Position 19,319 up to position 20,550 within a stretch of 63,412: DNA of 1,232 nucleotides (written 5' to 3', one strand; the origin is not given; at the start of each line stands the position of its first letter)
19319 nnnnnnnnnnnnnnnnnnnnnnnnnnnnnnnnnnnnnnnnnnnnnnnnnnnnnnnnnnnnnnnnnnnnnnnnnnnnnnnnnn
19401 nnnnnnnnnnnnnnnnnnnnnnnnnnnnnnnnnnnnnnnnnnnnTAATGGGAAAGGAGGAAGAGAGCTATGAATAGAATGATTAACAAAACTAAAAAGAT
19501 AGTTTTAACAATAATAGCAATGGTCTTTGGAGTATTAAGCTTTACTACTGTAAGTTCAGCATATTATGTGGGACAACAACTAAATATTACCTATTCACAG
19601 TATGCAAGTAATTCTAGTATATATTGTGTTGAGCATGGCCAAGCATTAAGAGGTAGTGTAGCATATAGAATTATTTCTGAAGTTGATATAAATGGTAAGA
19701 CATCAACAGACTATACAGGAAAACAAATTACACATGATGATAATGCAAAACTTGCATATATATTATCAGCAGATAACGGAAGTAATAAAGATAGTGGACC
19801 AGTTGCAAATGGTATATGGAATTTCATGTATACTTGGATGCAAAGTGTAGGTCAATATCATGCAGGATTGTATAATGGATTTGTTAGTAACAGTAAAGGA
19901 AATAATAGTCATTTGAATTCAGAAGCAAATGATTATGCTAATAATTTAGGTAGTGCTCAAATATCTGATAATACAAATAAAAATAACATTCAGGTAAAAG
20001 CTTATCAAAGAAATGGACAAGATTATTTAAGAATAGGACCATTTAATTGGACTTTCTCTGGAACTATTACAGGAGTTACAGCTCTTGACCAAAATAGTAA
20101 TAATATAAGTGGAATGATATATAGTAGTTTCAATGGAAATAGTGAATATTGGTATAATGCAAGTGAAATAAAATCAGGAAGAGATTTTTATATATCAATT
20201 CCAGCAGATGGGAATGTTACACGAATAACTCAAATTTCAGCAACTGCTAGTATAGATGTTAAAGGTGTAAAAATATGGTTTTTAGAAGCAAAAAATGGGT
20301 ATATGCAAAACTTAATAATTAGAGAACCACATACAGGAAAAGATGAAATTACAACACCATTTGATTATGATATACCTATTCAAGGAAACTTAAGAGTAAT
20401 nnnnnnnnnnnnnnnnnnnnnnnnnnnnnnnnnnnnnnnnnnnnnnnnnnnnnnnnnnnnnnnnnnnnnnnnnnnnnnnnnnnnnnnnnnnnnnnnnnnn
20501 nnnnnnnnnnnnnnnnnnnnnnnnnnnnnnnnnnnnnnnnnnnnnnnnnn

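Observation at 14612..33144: Tandemly duplicated two-gene module encoding four giant surface proteins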

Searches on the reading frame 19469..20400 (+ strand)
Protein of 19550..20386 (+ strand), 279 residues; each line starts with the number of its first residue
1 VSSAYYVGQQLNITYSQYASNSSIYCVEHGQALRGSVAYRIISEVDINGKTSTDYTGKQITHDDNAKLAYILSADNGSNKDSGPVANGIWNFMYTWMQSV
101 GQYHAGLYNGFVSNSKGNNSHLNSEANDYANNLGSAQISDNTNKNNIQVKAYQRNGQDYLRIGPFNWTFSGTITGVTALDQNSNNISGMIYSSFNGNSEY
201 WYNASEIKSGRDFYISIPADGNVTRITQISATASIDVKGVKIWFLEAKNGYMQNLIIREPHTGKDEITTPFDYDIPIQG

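Call 26: search_protein_families(library=ncbifam, proteins=[window:19469-20400:+], max_evalue=10)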
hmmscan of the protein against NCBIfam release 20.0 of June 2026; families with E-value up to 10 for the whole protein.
window:19469-20400:+ (310 aa): 1 family
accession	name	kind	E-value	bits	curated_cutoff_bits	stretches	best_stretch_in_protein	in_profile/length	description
NF000736.0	PRK00043.2-3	equivalog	0.048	13.1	227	1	158-197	92-131/207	thiamine phosphate synthase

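Call 41: search_protein_families(library=pfam, proteins=[window:19550-20386:+], max_evalue=1)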
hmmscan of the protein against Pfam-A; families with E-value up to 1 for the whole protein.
window:19550-20386:+ (279 aa): 0 families

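Call 74: search_protein_representatives(alignment_id=A4)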
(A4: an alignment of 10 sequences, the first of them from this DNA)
Query: 10 sequences, 283 profile positions. Proteins with E-value up to 0.001 (for the whole library): 300; up to 1e-10: 246; up to 1e-30: 96. The best 150 are listed.
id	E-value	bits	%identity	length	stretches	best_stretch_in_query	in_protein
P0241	9.1e-107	373.1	-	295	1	3-257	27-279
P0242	9.4e-103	360.0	-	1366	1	1-283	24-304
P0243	7.6e-99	347.1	-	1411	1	2-282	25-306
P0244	1.8e-94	332.8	-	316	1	5-283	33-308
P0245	4.5e-92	324.9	-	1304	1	1-283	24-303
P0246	6.1e-90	317.9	-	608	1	1-283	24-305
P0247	7.2e-89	314.4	-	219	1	1-195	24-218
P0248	7.4e-89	314.4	-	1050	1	5-283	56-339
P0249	2.5e-85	302.8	-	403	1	2-282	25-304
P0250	6.5e-72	258.8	-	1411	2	4-283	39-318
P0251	2.5e-70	253.6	-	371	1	3-281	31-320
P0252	1.1e-68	248.2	-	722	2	4-269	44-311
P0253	8.5e-68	245.3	-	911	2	2-283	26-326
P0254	3.7e-67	243.2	-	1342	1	6-282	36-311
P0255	1.3e-66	241.4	-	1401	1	1-282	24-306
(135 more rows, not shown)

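Call 79: search_protein_families(library=pfam, alignment_id=A5, max_evalue=0.01)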
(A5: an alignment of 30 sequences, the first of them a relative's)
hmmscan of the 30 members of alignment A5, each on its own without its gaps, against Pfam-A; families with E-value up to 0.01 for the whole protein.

A. member 1, P0290 (1903 aa): 4 families
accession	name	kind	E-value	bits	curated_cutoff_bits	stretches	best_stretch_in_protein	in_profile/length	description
PF17802.7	SpaA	-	2.4e-08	34.5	23.1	1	789-876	2-71/91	Prealbumin-like fold domain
PF17210.9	SdrD_B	-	1.7e-07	31.9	29.7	1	1393-1478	12-81/112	SdrD B-like domain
PF13620.12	CarboxypepD_reg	-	6.1e-05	23.7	32.3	0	1429-1462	22-55/82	Carboxypeptidase regulatory-like domain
PF05979.17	DUF896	-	0.00093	19.5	24.2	0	434-456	37-59/64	Bacterial protein of unknown function (DUF896)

B. families by the number of members that match (of 30 scanned): 14 families
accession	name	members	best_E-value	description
PF17802.7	SpaA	17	5.3e-16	Prealbumin-like fold domain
PF17210.9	SdrD_B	11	5.2e-14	SdrD B-like domain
PF13620.12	CarboxypepD_reg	10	4.8e-10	Carboxypeptidase regulatory-like domain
PF14686.12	fn3_3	2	0.00012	Polysaccharide lyase family 4, domain II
PF11974.14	bMG3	2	0.00057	Bacterial alpha-2-macroglobulin MG3 domain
PF01060.29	TTR-52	2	0.00095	Transthyretin-like family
PF13715.12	CarbopepD_reg_2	2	0.0035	CarboxypepD_reg-like domain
PF01522.26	Polysacc_deac_1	1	2.5e-15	Polysaccharide deacetylase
PF21425.3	DTP-pb9_A-dom_N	1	0.00059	Distal tail protein pb9, A domain, N-terminal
PF05979.17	DUF896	1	0.00093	Bacterial protein of unknown function (DUF896)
PF02369.22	Big_1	1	0.0013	Bacterial Ig-like domain (group 1)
PF24547.1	DUF7601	1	0.0015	Domain of unknown function (DUF7601)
PF16395.11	DUF5004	1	0.0058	Domain of unknown function (DUF5004)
PF00404.24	Dockerin_1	1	0.0075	Dockerin type I domain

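Call 92: search_solved_structures(query=A4, max_evalue=10, show_alignments=3)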
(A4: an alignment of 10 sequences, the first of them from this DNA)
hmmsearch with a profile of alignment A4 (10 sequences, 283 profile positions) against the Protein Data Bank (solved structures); distinct sequences matched with E-value up to 10: 0.

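Call 93: search_solved_structures(query=A5, max_evalue=10, show_alignments=0)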
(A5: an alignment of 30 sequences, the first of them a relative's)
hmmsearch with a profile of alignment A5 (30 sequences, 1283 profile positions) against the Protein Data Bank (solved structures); distinct sequences matched with E-value up to 10: 24.
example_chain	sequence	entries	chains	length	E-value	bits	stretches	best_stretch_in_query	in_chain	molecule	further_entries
4oq1_A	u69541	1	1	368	2.3e-21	78.8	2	321-427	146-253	Cell wall surface anchor family protein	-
9lty_A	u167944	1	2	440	2.5e-16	62.1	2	324-427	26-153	Isopeptide-forming domain-containing fimbrial protein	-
3phs_A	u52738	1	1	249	1.9e-13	52.6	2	323-428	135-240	Cell wall surface anchor family protein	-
3rkp_A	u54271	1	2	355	3.4e-13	51.7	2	367-421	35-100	Collagen adhesion protein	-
10ps_A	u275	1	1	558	3.9e-13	51.5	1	375-523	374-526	Serine-aspartate repeat-containing protein D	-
3kpt_A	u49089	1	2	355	4.9e-13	51.2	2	305-427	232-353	Collagen adhesion protein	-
4uzg_A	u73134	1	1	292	1.1e-10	43.4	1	299-426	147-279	SURFACE PROTEIN SPB1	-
8bdw_A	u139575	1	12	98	1.7e-09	39.4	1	323-425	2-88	Cell surface adherence protein,collagen-binding domain, LPXTG-motif cell wall anchor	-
9lj6_A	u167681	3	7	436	3.4e-07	31.8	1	310-421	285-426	Endocarditis and biofilm-associated pilus minor subunit EbpB | Endocarditis and biofilm-associated pilus minor subunit EbpB.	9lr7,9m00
3is1_X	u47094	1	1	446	1.4e-05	26.5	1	291-503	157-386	Uro-adherence factor A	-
5yxg_A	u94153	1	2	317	1.4e-05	26.5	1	318-427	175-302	Pilus assembly protein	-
5hts_A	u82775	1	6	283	1.5e-05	26.4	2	327-416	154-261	Cell surface protein SpaA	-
3irp_X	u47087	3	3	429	1.7e-05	26.2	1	295-503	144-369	Uro-adherence factor A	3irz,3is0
5f44_A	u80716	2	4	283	1.9e-05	26.1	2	327-415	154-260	Cell surface protein SpaA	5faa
5hbb_B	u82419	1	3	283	4.2e-05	24.9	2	327-415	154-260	Cell surface protein SpaA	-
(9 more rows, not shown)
